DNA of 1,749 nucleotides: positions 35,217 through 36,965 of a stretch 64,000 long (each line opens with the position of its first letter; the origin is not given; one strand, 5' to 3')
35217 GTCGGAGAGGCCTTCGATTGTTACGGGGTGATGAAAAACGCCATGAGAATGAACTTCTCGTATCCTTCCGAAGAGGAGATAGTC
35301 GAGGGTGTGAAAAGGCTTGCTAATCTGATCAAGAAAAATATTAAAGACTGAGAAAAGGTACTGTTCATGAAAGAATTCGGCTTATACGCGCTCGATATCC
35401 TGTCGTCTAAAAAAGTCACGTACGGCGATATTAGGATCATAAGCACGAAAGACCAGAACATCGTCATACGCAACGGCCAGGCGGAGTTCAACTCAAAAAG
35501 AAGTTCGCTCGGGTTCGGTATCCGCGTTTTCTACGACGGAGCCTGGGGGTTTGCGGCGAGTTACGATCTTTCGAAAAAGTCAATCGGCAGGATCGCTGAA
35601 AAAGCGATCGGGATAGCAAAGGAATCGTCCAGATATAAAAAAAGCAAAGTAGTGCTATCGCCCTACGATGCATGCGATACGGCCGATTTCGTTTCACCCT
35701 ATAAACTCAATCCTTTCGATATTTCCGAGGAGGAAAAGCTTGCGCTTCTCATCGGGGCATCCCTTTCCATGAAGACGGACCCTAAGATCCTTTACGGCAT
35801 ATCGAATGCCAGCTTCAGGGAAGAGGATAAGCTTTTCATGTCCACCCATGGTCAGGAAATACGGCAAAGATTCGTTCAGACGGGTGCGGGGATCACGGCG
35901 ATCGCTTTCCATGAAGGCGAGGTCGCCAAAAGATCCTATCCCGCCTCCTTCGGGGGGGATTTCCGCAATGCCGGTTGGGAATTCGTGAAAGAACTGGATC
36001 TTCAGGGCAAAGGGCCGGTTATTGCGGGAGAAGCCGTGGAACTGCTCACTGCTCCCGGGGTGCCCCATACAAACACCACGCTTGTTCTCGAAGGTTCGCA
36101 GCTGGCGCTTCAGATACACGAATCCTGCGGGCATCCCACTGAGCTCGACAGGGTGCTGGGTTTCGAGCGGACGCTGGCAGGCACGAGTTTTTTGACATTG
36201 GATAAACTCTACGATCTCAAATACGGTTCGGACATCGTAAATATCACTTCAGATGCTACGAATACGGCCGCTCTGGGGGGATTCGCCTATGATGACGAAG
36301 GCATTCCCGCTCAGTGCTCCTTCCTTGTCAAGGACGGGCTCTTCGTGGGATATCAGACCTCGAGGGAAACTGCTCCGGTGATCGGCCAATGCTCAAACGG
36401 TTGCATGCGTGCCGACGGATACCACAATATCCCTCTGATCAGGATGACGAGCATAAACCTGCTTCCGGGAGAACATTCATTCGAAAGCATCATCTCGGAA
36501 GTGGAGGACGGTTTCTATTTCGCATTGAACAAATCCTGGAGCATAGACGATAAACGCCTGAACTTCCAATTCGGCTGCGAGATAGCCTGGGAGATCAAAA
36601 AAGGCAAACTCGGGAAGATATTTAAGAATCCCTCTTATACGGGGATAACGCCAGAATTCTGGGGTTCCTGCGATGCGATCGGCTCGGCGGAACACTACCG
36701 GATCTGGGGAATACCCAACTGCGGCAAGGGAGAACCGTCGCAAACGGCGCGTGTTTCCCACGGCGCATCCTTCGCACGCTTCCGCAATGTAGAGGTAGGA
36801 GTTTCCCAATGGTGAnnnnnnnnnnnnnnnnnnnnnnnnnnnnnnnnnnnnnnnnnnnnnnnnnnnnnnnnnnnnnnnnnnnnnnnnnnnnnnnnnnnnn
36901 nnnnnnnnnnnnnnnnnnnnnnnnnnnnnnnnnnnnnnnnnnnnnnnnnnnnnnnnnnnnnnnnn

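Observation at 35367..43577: Operon with two divergent-order TldD/TldE peptidase pairs bracketing MscS, an MFS transporter and a ferritin-like protein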

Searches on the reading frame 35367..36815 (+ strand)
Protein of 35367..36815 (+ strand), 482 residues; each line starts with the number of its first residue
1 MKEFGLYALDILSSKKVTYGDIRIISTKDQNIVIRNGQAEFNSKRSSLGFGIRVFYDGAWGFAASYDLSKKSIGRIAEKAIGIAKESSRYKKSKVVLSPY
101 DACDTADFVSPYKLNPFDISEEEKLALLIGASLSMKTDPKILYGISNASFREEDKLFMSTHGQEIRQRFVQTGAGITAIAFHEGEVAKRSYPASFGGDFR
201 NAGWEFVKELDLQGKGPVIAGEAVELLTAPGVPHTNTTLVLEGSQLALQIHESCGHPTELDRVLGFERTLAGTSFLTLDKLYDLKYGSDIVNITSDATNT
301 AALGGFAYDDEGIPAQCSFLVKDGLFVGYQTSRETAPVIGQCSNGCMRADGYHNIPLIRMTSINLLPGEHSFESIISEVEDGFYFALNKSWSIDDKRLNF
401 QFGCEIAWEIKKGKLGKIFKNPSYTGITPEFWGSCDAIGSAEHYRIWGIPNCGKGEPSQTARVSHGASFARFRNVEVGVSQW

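Call 3: search_protein_families(library=pfam, proteins=[window:35367-36815:+])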
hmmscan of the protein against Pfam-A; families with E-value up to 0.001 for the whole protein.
window:35367-36815:+ (482 aa): 3 families
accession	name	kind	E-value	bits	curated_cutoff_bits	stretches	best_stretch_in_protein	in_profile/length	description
PF19289.4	PmbA_TldD_3rd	-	1.9e-28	99.6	22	1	237-451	4-203/220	PmbA/TldA metallopeptidase C-terminal domain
PF01523.21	PmbA_TldD_1st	-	6.5e-15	55.5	20.9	1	21-84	2-65/65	PmbA/TldA metallopeptidase domain 1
PF19290.4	PmbA_TldD_2nd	-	5.3e-09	36.9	20.9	1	116-227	3-105/109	PmbA/TldA metallopeptidase central domain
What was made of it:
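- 35367..36815 (+): TldD1, the catalytic subunit of pair 1 (M103 metallopeptidase); belongs to a TldD lineage found in many phyla. Three PmbA_TldD domains (call 3).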

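Call 7: find_encoding_contigs(protein=window:35367-36815:+, flank=10000, max_places=6)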
Protein window:35367-36815:+ (482 aa): no gene with exactly this product is on record in the collection.

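Call 8: search_protein_families(library=ncbifam, proteins=[window:35367-36815:+])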
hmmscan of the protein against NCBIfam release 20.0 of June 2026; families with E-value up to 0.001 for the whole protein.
window:35367-36815:+ (482 aa): 3 families
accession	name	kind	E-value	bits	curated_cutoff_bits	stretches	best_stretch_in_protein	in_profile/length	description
NF040952.1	Arch_mtprotase_TldD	equivalog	6.6e-40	137.2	635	1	13-478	8-443/443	zinc metalloprotease TldD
NF008006.0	PRK10735.1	equivalog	9.3e-25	87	513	1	9-456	25-458/481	metalloprotease TldD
NF008268.0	PRK11040.1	equivalog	8.6e-05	21.4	438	0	24-129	36-138/446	metalloprotease PmbA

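Call 18: find_homologous_proteins(query=window:35367-36815:+, max_evalue=1e-20)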
Query window:35367-36815:+ (482 aa): 8000 proteins with E <= 1e-20 among 8000 candidates; the best 120 are listed.
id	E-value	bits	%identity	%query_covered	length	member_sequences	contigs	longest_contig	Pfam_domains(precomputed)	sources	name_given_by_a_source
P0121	0.0e+0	1106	100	100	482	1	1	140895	PF01523.22,PF19290.5,PF19289.5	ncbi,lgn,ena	-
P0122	5.2e-223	759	66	100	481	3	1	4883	PF01523.22,PF19290.5,PF19289.5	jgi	jgi:TldD protein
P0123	2.0e-210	718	65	100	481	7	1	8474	PF01523.22,PF19290.5,PF19289.5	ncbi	-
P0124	6.5e-209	713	65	99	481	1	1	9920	PF01523.22,PF19290.5,PF19289.5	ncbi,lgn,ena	-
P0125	1.2e-208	712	66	99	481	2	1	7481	PF01523.22,PF19290.5,PF19289.5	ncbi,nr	ncbi:TldD/PmbA family protein [bacterium]|nr:TldD/PmbA family protein [bacterium]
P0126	7.0e-207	706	65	99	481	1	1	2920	PF01523.22,PF19290.5,PF19289.5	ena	-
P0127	9.8e-178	610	57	100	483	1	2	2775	PF01523.22,PF19290.5,PF19289.5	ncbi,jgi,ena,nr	ncbi:MAG TPA: TldD/PmbA family protein [Firmicutes bacterium]|nr:TldD/PmbA family protein [Bacillota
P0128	2.7e-171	589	56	100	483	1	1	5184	PF01523.22,PF19290.5,PF19289.5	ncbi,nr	ncbi:MAG: TldD/PmbA family protein [bacterium]|nr:TldD/PmbA family protein [bacterium]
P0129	6.2e-171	588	57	99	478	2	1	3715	PF01523.22,PF19290.5,PF19289.5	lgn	-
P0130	6.8e-171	588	56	99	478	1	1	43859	PF01523.22,PF19290.5,PF19289.5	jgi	-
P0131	1.3e-170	587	57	99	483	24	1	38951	PF01523.22,PF19290.5,PF19289.5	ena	-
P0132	5.7e-170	585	56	99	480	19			PF01523.22,PF19290.5,PF19289.5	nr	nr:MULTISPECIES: TldD/PmbA family protein [Dictyoglomus]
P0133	8.3e-169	581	56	100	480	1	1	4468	PF01523.22,PF19290.5,PF19289.5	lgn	-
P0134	9.9e-169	580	56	100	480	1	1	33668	PF01523.22,PF19290.5,PF19289.5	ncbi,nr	ncbi:MAG: TldD/PmbA family protein [Firmicutes bacterium]|nr:TldD/PmbA family protein [Bacillota bac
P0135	2.6e-168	579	55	99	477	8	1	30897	PF01523.22,PF19290.5,PF19289.5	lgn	-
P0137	1.2e-167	577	55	99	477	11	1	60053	PF01523.22,PF19290.5,PF19289.5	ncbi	ncbi:MAG: TldD/PmbA family protein [Dictyoglomaceae bacterium]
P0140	3.2e-166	572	55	100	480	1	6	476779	PF01523.22,PF19290.5,PF19289.5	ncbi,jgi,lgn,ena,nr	ncbi:MAG: TldD/PmbA family protein [Actinobacteria bacterium]|nr:TldD/PmbA family protein [Actinomyc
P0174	6.1e-163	561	53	100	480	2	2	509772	PF01523.22,PF19290.5,PF19289.5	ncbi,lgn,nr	ncbi:MAG: TldD/PmbA family protein [candidate division Zixibacteria bacterium]|nr:TldD/PmbA family p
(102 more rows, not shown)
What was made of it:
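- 35367..36815 (+): Homologs: 65-66% in 5 clusters, then 53-57% in Firmicutes, Dictyoglomus, Actinobacteria, Zixibacteria and Chloroflexi (call 18).
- The clade is very small: 6 clusters above 60% identity (call 18).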

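Call 19: find_encoding_contigs(protein=P0124, flank=10000, max_places=2)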
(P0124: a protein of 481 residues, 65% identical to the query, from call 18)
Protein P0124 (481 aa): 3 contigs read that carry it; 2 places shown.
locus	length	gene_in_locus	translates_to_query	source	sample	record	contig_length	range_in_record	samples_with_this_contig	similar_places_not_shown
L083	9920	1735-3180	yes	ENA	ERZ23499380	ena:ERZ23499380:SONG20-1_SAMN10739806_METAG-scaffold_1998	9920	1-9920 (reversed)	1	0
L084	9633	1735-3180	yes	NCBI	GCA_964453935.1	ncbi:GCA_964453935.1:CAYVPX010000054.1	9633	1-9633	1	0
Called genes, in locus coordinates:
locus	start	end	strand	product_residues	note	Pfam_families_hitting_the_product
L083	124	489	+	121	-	-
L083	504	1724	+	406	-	PF00155:Aminotran_1_2, PF12897:Asp_aminotransf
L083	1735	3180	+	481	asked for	PF01523:PmbA_TldD_1st, PF19290:PmbA_TldD_2nd, PF19289:PmbA_TldD_3rd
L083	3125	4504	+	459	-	PF19289:PmbA_TldD_3rd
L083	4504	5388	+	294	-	PF00924:MS_channel_2nd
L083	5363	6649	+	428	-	PF07690:MFS_1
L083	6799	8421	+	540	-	PF13600:DUF4140, PF13598:DUF4139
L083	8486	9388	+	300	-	PF01551:Peptidase_M23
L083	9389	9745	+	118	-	PF04519:Bactofilin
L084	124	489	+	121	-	-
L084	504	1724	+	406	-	PF00155:Aminotran_1_2, PF12897:Asp_aminotransf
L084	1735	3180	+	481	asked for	PF01523:PmbA_TldD_1st, PF19290:PmbA_TldD_2nd, PF19289:PmbA_TldD_3rd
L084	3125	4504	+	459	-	PF19289:PmbA_TldD_3rd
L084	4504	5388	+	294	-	PF00924:MS_channel_2nd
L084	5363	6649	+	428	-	PF07690:MFS_1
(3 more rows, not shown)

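Call 20: find_encoding_contigs(protein=P0123, flank=10000, max_places=2)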
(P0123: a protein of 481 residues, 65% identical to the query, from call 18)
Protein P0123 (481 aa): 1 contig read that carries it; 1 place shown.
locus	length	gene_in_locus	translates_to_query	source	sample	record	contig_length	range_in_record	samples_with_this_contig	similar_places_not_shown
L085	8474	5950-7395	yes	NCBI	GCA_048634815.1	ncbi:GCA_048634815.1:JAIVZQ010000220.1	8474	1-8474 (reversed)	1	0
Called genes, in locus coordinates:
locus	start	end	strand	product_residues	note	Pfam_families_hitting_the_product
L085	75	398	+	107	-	PF00156:Pribosyltran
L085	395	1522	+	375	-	PF13439:Glyco_transf_4 (faint), PF13692:Glyco_trans_1_4 (faint)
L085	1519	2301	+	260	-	PF05099:TerB, PF00226:DnaJ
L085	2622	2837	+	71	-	-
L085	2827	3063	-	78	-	-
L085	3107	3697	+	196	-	PF00892:EamA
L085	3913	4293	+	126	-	PF08915:tRNA-Thr_ED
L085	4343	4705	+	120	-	-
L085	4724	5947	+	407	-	PF00155:Aminotran_1_2, PF12897:Asp_aminotransf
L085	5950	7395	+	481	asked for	PF01523:PmbA_TldD_1st, PF19290:PmbA_TldD_2nd (faint), PF19289:PmbA_TldD_3rd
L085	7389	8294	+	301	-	PF19289:PmbA_TldD_3rd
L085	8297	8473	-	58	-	?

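Call 21: find_encoding_contigs(protein=P0125, flank=10000, max_places=2)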
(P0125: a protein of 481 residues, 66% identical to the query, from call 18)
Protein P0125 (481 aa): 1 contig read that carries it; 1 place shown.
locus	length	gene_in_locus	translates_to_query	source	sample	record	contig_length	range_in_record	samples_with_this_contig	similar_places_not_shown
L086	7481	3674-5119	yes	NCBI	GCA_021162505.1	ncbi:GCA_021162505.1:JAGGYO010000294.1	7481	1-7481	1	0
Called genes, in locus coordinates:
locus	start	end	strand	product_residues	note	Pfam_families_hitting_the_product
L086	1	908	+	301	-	PF02518:HATPase_c, PF14501:HATPase_c_5 (weak)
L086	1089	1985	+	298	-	PF01797:Y1_Tnp (weak)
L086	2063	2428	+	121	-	-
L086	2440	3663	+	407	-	PF00155:Aminotran_1_2, PF12897:Asp_aminotransf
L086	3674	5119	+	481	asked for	PF01523:PmbA_TldD_1st, PF19290:PmbA_TldD_2nd (weak), PF19289:PmbA_TldD_3rd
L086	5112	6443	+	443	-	PF19289:PmbA_TldD_3rd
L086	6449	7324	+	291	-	PF00924:MS_channel_2nd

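Call 22: find_encoding_contigs(protein=P0137, flank=8000, max_places=1)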
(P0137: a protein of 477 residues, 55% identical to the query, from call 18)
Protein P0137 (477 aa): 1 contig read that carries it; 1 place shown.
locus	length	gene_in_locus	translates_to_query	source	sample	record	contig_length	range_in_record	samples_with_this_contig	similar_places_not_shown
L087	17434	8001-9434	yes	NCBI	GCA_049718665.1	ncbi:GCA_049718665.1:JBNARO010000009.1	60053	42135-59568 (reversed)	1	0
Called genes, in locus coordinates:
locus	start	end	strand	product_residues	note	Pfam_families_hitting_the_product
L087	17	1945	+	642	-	PF13292:DXP_synthase_N (faint), PF00456:Transketolase_N, PF00676:E1_dh (weak), PF02779:Transket_pyr, PF02780:Transketolase_C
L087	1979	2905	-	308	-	-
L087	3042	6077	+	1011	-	PF17132:Glyco_hydro_106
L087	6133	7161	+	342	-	PF13378:MR_MLE_C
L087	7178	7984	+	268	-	PF02811:PHP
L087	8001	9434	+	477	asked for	PF01523:PmbA_TldD_1st, PF19290:PmbA_TldD_2nd (weak), PF19289:PmbA_TldD_3rd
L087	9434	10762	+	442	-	PF19289:PmbA_TldD_3rd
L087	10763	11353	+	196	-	PF01726:LexA_DNA_bind, PF00717:Peptidase_S24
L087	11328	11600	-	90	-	PF20114:DUF6504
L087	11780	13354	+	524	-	PF00496:SBP_bac_5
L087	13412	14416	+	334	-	PF19300:BPD_transp_1_N, PF00528:BPD_transp_1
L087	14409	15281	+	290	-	PF12911:OppC_N, PF00528:BPD_transp_1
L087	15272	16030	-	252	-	PF00290:Trp_syntA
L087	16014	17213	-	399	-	PF00291:PALP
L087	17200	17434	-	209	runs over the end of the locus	PF00697:PRAI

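Call 23: find_encoding_contigs(protein=P0140, flank=8000, max_places=1)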
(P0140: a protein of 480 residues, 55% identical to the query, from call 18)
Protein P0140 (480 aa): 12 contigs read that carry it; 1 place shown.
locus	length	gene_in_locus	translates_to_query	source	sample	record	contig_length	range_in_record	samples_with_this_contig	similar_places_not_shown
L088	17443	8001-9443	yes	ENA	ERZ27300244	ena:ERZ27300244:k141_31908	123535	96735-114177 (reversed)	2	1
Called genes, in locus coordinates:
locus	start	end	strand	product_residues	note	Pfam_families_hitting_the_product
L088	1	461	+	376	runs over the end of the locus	PF04851:ResIII (faint), PF25199:nSTAND_NTPase5 (weak), PF13401:AAA_22, PF13604:AAA_30 (weak), PF00448:SRP54, PF13173:AAA_14 (faint)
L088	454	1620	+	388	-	PF02374:ArsA_ATPase (faint), PF10609:ParA, PF13614:AAA_31, PF00142:Fer4_NifH (weak), PF01656:CbiA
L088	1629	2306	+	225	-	PF07238:PilZ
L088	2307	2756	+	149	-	-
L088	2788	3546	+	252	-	PF04542:Sigma70_r2, PF04539:Sigma70_r3 (weak), PF04545:Sigma70_r4, PF08281:Sigma70_r4_2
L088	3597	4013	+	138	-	-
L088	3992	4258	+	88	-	PF07238:PilZ (weak)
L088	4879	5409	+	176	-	-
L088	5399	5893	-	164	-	PF13539:Peptidase_M15_4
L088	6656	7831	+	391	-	PF24568:CC_PcsB, PF00877:NLPC_P60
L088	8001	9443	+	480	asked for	PF01523:PmbA_TldD_1st, PF19290:PmbA_TldD_2nd, PF19289:PmbA_TldD_3rd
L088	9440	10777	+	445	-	PF19290:PmbA_TldD_2nd (faint), PF01523:PmbA_TldD_1st, PF19289:PmbA_TldD_3rd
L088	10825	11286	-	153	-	PF13581:HATPase_c_2, PF02518:HATPase_c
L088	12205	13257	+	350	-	PF24568:CC_PcsB (weak), PF01551:Peptidase_M23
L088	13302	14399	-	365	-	PF02540:NAD_synthase (faint), PF03054:tRNA_Me_trans, PF20259:tRNA_Me_trans_M, PF20258:tRNA_Me_trans_C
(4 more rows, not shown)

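Call 24: find_encoding_contigs(protein=P0174, flank=8000, max_places=1)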
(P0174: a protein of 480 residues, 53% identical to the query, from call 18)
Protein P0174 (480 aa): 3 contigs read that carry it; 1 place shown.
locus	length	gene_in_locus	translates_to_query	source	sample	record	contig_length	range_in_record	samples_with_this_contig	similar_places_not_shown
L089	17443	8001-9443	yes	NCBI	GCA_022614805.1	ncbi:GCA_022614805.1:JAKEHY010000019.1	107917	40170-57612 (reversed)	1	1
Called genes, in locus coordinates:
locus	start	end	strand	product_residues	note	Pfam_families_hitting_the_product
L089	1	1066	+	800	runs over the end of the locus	PF05170:AsmA, PF05359:DUF748, PF13116:YhdP (weak), PF05170:AsmA (weak)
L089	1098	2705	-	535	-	PF14312:FG-GAP_2 (faint), PF01839:FG-GAP, PF13517:FG-GAP_3 (weak), PF13585:CHU_C (faint), PF01839:FG-GAP, PF18962:Por_Secre_tail (faint), PF13860:FlgD_ig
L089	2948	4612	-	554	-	PF01839:FG-GAP, PF13517:FG-GAP_3 (weak), PF01839:FG-GAP, PF13585:CHU_C (weak), PF13860:FlgD_ig, PF18962:Por_Secre_tail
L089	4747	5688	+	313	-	PF03279:Lip_A_acyltrans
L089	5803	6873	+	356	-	PF01075:Glyco_transf_9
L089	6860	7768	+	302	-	PF00294:PfkB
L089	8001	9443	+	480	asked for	PF01523:PmbA_TldD_1st, PF19290:PmbA_TldD_2nd, PF19289:PmbA_TldD_3rd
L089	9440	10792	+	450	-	PF01523:PmbA_TldD_1st (weak), PF19289:PmbA_TldD_3rd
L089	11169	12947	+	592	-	-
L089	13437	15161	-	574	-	PF03065:Glyco_hydro_57, PF09210:BE_C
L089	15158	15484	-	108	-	PF11950:DUF3467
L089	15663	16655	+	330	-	PF00294:PfkB, PF08543:Phos_pyr_kin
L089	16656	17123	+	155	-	PF01467:CTP_transf_like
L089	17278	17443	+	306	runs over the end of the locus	PF12895:ANAPC3 (faint), PF13174:TPR_6 (faint), PF14559:TPR_19, PF23914:TPR_CcmH_CycH (weak), PF07719:TPR_2 (weak), PF13428:TPR_14, PF13414:TPR_11 (weak), PF13432:TPR_16, +5 more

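Call 30: find_related_loci(query=A2, collection=metagenome_contigs, flank=10000)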
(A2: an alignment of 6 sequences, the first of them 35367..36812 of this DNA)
Query A2 (482 aa) in metagenome_contigs; peptide patterns used: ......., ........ (x = any residue, [..] = any of these).
600 stretches matched a pattern (row limit reached: there are more); 568 encode a relative of the query (tblastn E <= 1e-3); the best 80 are kept; 80 distinct loci.
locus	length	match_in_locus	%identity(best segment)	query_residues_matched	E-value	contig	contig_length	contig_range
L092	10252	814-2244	52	1-479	8e-164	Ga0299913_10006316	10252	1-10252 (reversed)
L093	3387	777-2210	49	1-479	2e-168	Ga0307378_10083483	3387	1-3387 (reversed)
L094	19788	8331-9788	51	1-477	3e-160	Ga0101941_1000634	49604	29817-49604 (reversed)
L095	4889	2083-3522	52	1-481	1e-162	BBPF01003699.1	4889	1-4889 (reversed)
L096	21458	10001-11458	51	1-477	2e-159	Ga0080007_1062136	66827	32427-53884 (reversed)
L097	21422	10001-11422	51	8-481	3e-158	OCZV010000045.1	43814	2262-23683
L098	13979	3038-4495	51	1-477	2e-158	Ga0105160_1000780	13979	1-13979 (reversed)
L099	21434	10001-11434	51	1-479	4e-157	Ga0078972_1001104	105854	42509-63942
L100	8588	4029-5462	51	1-479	4e-157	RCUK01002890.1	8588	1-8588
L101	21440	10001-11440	51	1-481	1e-162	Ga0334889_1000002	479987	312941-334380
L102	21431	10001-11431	52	1-479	5e-156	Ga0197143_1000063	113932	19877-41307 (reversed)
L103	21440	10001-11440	49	1-481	6e-156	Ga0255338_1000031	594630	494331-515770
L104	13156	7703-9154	50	1-480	9e-156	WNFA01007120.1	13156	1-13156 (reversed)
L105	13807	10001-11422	50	7-481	1e-154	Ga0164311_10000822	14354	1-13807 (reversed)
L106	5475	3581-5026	48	1-478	3e-156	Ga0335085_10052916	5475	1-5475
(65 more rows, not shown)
